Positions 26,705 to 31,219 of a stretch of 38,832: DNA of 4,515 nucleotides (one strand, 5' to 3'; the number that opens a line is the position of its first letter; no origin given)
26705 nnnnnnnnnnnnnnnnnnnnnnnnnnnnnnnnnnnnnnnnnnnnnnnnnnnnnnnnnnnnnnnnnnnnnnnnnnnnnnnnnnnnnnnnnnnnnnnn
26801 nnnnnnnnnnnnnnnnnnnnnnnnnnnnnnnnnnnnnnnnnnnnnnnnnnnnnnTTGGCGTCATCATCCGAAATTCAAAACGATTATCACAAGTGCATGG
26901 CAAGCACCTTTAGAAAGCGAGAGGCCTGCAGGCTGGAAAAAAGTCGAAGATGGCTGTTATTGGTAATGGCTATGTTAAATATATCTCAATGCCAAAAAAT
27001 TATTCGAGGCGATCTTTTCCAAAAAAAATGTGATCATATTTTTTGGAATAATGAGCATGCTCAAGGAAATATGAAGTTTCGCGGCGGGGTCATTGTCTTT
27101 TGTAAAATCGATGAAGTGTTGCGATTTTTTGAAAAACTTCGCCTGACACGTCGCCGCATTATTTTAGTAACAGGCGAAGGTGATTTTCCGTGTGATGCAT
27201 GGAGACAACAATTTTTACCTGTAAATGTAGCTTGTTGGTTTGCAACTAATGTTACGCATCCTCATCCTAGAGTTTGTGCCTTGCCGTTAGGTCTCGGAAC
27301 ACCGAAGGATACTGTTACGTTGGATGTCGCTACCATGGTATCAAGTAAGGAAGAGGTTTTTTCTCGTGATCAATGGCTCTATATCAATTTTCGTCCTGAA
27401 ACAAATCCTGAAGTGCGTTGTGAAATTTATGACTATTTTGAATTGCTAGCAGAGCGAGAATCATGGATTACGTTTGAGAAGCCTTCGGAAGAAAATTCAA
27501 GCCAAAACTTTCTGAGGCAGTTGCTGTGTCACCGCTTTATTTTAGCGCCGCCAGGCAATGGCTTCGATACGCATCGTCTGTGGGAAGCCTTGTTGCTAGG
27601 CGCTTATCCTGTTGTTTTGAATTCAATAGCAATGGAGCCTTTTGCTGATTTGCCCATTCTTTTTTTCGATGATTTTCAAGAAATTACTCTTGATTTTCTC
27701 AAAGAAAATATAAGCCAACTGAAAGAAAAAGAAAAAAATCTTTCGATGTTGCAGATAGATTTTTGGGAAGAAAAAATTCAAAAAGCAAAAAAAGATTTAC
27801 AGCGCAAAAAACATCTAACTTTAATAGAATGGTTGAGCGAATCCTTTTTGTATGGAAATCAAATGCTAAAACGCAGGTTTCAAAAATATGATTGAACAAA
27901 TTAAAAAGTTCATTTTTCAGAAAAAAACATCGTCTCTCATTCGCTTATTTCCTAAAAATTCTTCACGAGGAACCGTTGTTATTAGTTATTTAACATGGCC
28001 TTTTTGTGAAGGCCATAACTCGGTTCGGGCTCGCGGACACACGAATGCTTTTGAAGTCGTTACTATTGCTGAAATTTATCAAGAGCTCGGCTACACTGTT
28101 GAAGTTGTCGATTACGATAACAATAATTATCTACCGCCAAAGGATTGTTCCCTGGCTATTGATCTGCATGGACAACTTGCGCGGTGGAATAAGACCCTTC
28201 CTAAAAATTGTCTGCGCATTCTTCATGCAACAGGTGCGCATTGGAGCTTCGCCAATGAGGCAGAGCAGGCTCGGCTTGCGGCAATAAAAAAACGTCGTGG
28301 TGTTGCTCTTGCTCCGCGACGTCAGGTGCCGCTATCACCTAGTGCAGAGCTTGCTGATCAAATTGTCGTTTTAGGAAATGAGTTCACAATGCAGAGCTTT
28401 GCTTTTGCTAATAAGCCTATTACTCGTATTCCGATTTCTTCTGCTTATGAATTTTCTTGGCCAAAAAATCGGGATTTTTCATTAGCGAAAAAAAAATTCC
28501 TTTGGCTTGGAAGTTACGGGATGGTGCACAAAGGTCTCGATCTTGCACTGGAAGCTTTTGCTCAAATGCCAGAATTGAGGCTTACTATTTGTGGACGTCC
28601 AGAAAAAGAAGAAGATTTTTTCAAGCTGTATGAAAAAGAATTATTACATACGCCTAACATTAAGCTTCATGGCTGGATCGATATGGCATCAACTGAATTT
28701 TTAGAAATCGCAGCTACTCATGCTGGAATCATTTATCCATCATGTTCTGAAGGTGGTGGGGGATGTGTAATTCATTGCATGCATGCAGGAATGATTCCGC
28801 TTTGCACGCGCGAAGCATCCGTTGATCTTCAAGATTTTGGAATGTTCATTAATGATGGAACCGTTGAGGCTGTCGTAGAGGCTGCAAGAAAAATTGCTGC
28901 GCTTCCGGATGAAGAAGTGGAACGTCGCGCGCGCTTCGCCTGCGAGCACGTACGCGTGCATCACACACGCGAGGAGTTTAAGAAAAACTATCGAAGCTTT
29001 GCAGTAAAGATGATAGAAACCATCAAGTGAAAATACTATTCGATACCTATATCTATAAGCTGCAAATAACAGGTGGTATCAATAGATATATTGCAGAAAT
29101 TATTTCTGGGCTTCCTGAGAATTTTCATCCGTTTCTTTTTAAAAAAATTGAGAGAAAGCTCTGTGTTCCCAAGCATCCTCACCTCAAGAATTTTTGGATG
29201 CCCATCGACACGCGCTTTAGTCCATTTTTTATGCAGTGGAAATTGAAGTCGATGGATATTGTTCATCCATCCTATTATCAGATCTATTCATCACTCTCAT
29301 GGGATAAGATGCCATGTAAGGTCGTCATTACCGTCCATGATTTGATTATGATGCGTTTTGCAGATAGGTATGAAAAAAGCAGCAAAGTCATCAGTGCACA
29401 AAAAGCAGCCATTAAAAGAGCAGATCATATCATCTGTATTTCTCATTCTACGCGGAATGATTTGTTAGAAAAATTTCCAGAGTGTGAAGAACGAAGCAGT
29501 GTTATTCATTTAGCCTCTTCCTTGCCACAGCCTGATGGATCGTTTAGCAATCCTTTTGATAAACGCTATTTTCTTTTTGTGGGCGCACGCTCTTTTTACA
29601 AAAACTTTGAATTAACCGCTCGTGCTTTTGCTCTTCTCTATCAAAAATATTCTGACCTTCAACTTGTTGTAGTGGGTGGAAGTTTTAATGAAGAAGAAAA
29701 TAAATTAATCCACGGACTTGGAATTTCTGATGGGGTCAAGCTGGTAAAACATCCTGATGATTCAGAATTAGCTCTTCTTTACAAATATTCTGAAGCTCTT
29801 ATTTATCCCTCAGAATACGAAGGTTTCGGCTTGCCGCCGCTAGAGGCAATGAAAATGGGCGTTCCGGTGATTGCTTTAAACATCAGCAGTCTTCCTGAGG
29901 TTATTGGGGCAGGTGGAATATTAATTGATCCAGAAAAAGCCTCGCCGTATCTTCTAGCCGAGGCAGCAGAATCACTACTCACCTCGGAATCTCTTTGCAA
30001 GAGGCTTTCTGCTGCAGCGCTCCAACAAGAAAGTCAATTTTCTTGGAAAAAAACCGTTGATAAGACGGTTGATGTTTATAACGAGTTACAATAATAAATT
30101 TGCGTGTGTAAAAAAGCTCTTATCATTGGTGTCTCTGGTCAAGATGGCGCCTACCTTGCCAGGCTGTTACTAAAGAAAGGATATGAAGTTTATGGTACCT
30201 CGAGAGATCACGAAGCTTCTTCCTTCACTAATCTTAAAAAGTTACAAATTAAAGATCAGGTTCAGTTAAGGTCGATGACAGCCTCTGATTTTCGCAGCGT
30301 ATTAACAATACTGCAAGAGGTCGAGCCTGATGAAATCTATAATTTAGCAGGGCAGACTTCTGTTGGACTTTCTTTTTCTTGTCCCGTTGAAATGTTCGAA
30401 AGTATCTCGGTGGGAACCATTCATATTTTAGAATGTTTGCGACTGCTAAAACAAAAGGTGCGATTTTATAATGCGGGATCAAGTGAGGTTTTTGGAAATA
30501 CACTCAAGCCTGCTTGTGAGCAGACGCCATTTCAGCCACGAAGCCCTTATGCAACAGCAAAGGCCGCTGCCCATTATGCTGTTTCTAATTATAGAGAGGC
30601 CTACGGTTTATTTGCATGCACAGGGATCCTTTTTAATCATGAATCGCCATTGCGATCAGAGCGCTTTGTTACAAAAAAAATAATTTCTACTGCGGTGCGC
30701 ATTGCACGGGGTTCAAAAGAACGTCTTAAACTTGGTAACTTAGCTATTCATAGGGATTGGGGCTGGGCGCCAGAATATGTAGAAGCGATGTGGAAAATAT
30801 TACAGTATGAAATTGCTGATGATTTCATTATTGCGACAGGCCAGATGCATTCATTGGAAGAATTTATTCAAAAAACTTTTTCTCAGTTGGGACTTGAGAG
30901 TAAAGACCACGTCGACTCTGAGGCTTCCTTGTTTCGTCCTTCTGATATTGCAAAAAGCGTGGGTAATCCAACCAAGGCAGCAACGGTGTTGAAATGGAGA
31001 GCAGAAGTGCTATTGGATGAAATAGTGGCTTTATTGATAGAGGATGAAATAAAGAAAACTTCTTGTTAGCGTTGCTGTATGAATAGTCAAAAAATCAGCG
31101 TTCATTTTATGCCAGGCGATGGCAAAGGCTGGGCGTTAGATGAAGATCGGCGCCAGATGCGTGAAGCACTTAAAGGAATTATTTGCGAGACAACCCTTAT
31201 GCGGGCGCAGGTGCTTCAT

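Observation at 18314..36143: Complete-looking ABC-transporter-dependent (Wzm/Wzt) glycan locus with about 11 glycosyltransferase genes next to core genes of a chlamydia-like genome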

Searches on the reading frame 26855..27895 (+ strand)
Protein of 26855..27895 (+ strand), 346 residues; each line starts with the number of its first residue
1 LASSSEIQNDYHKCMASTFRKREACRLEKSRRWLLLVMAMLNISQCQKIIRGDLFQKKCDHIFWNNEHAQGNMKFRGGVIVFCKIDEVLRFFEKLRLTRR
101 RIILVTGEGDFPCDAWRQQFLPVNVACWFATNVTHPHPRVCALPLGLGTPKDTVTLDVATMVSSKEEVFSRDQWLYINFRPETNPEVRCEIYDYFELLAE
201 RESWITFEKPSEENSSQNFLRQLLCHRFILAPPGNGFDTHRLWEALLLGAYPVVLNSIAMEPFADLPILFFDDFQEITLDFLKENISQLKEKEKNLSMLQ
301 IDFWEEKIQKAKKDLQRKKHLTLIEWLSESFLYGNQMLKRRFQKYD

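Call 3: search_protein_families(library=pfam, proteins=[window:26855-27895:+], max_evalue=0.01)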
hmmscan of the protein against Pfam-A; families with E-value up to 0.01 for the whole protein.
window:26855-27895:+ (346 aa): 2 families
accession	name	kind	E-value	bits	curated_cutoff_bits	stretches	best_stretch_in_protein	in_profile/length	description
PF03016.20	Exostosin_GT47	-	1.5e-05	24.9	33.4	1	181-291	185-288/293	Exostosin GT47 domain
PF24785.1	RXYLT1_C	-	3.7e-05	23.7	27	1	198-262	52-113/187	RXYLT1 C-terminal domain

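Call 5: search_protein_families(library=ncbifam, proteins=[window:26855-27895:+], max_evalue=0.001)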
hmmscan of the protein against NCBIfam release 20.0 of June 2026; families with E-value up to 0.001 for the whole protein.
window:26855-27895:+ (346 aa): 0 families

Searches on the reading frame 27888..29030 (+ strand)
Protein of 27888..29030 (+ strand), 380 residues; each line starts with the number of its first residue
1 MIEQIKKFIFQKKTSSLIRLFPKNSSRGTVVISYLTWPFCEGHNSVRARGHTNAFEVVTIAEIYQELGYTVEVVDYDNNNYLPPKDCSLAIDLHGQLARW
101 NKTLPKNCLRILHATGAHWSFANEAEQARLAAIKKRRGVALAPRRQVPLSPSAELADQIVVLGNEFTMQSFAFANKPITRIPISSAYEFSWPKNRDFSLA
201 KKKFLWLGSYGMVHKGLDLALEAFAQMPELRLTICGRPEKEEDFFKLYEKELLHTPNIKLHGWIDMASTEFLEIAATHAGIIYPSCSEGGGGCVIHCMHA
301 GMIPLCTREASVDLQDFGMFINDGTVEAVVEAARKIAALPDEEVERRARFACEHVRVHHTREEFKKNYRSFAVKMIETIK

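Call 3: search_protein_families(library=pfam, proteins=[window:27888-29030:+], max_evalue=0.01)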
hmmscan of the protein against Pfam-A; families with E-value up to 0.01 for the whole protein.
window:27888-29030:+ (380 aa): 2 families
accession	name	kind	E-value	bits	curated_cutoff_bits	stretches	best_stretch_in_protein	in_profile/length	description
PF13692.12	Glyco_trans_1_4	-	1.2e-08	35.8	27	1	202-336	2-139/142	Glycosyl transferases group 1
PF00534.26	Glycos_transf_1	-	9.9e-08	32.1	26.4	1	201-336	15-155/172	Glycosyl transferases group 1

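Call 5: search_protein_families(library=ncbifam, proteins=[window:27888-29030:+], max_evalue=0.001)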
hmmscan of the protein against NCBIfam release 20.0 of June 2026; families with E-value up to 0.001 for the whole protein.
window:27888-29030:+ (380 aa): 0 families

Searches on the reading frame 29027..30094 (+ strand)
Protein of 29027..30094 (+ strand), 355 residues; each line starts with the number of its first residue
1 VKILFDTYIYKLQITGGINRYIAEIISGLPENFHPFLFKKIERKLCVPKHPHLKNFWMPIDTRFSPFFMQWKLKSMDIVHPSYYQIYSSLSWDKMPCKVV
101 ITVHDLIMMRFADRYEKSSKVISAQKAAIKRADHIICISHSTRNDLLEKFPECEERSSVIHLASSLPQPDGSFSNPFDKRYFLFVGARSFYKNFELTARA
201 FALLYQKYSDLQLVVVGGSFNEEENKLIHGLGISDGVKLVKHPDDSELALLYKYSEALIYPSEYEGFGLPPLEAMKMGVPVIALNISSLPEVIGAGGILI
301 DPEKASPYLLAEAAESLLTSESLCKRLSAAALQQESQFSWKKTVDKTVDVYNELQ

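Call 3: search_protein_families(library=pfam, proteins=[window:29027-30094:+], max_evalue=0.01)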
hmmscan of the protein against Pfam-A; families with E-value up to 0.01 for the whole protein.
window:29027-30094:+ (355 aa): 5 families
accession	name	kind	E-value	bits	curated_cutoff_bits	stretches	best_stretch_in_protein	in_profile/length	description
PF00534.26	Glycos_transf_1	-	7.9e-34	117.1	26.4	1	178-332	14-170/172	Glycosyl transferases group 1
PF13692.12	Glyco_trans_1_4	-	3.5e-24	86.1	27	1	180-319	2-141/142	Glycosyl transferases group 1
PF20706.3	GT4-conflict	-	1.6e-12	47.6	26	1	113-315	128-339/385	Family 4 Glycosyltransferase in conflict systems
PF13439.12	Glyco_transf_4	-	3.8e-11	43.8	28.5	1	16-161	2-163/170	Glycosyltransferase Family 4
PF13579.12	Glyco_trans_4_4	-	0.0012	19.7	29.7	0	72-150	68-146/158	Glycosyl transferase 4-like domain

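Call 5: search_protein_families(library=ncbifam, proteins=[window:29027-30094:+], max_evalue=0.001)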
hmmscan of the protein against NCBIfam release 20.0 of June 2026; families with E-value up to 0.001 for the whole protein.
window:29027-30094:+ (355 aa): 22 families
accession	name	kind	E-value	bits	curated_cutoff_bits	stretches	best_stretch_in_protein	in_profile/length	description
TIGR03449.1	mycothiol_MshA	equivalog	7.1e-24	84.4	462.5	1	93-353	122-402/406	D-inositol-3-phosphate glycosyltransferase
TIGR02149.1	glgA_Coryne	subfamily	2.3e-20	73.1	302.4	1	98-353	108-389/391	glycogen synthase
TIGR04047.1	MSMEG_0565_glyc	hypoth_equivalog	2.5e-19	69.6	259.85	1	98-352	112-372/373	MSMEG_0565 family glycosyltransferase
TIGR03999.1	thiol_BshA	equivalog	2.1e-18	66.4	273.7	1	192-354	212-373/375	N-acetyl-alpha-D-glucosaminyl L-malate synthase BshA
NF053787.1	GlcN_PG_synth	equivalog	7.6e-15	54.6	480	1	178-354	196-359/361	N-acetylglucosaminyl phosphatidylglycerol synthase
TIGR03088.1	stp2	hypoth_equivalog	9.5e-15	54.5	409.05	1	182-354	197-373/374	TIGR03088 family PEP-CTERM/XrtA system glycosyltransferase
NF041876.1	EPS_EpsE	equivalog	2.1e-13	50.3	400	1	189-338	224-380/389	exopolysaccharide biosynthesis GT4 family glycosyltransferase EpsE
NF038229.1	Glyco4_Geo_Pelo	equivalog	2.5e-13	49.7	400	1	96-353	81-335/338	GPMC system family 4 glycosyltransferase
NF041010.1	glycosy_Agl16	equivalog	5.2e-13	48.6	575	1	86-354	94-351/352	glycosylation protein Agl16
TIGR04063.1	stp3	hypoth_equivalog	3.8e-12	45.8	442.05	1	126-354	152-395/397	TIGR04063 family PEP-CTERM/XrtA system glycosyltransferase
TIGR04157.1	glyco_rSAM_CFB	subfamily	1.2e-11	44.2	400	1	115-295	153-341/406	TIGR04157 family glycosyltransferase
NF050063.1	ProtGlycPglJ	equivalog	3.2e-10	39.8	500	1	129-339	142-351/363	N-acetylgalactosamine-N,N'-diacetylbacillosaminyl-diphospho-undecaprenol 4-alpha-N-acetylgalactosaminyltransferase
TIGR02095.1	glgA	subfamily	6.8e-09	34.9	328.45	1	182-354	297-477/477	glycogen/starch synthase, ADP-glucose type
NF047880.1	glyco_SdgA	exception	1.1e-08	34.1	800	1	198-347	334-483/488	serine-aspartate repeat adhesin O-glycosyltransferase SdgA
NF038255.1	exopoly_VpsD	equivalog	1.9e-07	30.3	300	1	195-291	219-319/381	VpsD family glycosyltransferase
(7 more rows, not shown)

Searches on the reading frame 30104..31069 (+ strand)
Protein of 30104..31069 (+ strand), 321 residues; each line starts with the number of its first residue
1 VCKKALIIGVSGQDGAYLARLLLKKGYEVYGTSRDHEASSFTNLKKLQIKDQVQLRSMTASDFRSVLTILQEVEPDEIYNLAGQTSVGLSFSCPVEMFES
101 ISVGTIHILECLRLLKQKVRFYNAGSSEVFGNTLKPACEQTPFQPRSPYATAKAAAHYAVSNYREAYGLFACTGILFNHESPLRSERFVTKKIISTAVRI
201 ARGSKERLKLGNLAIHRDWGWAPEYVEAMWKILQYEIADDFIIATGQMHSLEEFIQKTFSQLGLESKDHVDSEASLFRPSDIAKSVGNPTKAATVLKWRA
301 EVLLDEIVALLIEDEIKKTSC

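Call 4: search_protein_families(library=pfam, proteins=[window:30104-31069:+], max_evalue=0.01)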
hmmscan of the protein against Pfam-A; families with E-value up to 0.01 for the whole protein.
window:30104-31069:+ (321 aa): 3 families
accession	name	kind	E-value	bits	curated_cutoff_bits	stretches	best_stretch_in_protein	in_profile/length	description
PF16363.11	GDP_Man_Dehyd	-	3e-103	346.2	27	1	6-309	1-330/332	GDP-mannose 4,6 dehydratase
PF01370.27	Epimerase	-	4.2e-52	177.4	20.9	1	5-235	1-227/240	NAD dependent epimerase/dehydratase family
PF04321.23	RmlD_sub_bind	-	0.00031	20.4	27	1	4-167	2-143/287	RmlD substrate binding domain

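Call 6: search_protein_families(library=ncbifam, proteins=[window:30104-31069:+], max_evalue=0.001)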
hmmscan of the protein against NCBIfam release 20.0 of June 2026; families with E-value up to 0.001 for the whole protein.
window:30104-31069:+ (321 aa): 13 families
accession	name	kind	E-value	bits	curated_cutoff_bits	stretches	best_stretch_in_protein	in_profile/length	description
TIGR01472.1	gmd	equivalog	9.7e-95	317.6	415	1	3-318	1-341/342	GDP-mannose 4,6-dehydratase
TIGR01181.1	dTDP_gluc_dehyt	equivalog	8.6e-26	90.8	365.1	1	5-309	2-305/321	dTDP-glucose 4,6-dehydratase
TIGR04180.1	EDH_00030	hypoth_equivalog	1.4e-23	83.4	475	1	6-301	2-295/297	NAD-dependent 4,6-dehydratase LegB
TIGR02622.1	CDP_4_6_dhtase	equivalog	1.5e-18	67.1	278.45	1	3-167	5-172/352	CDP-glucose 4,6-dehydratase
TIGR01179.1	galE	equivalog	2.8e-18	65.8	262.3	1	5-309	2-319/332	UDP-glucose 4-epimerase GalE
NF007582.0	PRK10217.1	equivalog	8.4e-12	44.8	698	1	3-233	2-240/355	dTDP-glucose 4,6-dehydratase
NF007490.0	PRK10084.1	subfamily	6.8e-10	38.5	649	1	5-234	3-248/361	dTDP-glucose 4,6-dehydratase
NF043036.1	ErythonDh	equivalog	5.1e-09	35.8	325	1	4-164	2-164/321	D-erythronate dehydrogenase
NF007956.0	PRK10675.1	subfamily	1.3e-06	27.7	394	1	5-157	3-157/338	UDP-glucose 4-epimerase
NF004823.0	PRK06179.1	subfamily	3.1e-05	23.6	310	1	4-59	7-65/271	oxidoreductase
NF004453.0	PRK05786.1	equivalog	0.00037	20.1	243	1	3-160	6-161/238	3-ketoacyl-(acyl-carrier-protein) reductase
NF047420.2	EF_P_mod_YmfI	equivalog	0.00089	19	238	0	5-117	2-114/236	elongation factor P 5-aminopentanone reductase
NF049977.1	KDhSphingRedKdsR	equivalog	0.00091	18.7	400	0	5-57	6-57/267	3-ketodihydrosphingosine reductase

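Call 59: search_solved_structures(query=window:30104-31069:+, max_evalue=1e-40)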
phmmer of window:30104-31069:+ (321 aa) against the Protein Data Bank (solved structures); distinct sequences matched with E-value up to 1e-40: 11.
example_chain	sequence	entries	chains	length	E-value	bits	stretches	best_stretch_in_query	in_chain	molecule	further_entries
2z1m_A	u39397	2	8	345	4.3e-91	308.7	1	3-318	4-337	GDP-D-mannose dehydratase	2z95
1n7g_A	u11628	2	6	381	9.1e-84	284.6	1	3-317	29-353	GDP-D-mannose-4,6-dehydratase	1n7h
1rpn_A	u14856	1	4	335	5.4e-83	282.1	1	1-320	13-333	GDP-mannose 4,6-dehydratase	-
1db3_A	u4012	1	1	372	2.4e-74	253.7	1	3-266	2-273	GDP-MANNOSE 4,6-DEHYDRATASE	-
5uzh_A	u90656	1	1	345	8.4e-74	251.9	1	3-317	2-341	NafoA.00085.b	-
7kf3_A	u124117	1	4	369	2.4e-73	250.4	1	2-316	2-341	GDP-mannose 4,6-dehydratase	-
6gpj_A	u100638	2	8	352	1.4e-70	241.3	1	4-316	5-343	GDP-mannose 4,6 dehydratase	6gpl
1t2a_A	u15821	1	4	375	1.9e-70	240.9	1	4-316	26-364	GDP-mannose 4,6 dehydratase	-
5in4_A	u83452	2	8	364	2.2e-70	240.7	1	5-316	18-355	GDP-mannose 4,6 dehydratase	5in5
6gpk_A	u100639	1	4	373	4.8e-70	239.6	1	4-316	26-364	GDP-mannose 4,6 dehydratase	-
6q94_B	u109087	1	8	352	5.1e-70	239.5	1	4-316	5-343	GDP-mannose 4,6 dehydratase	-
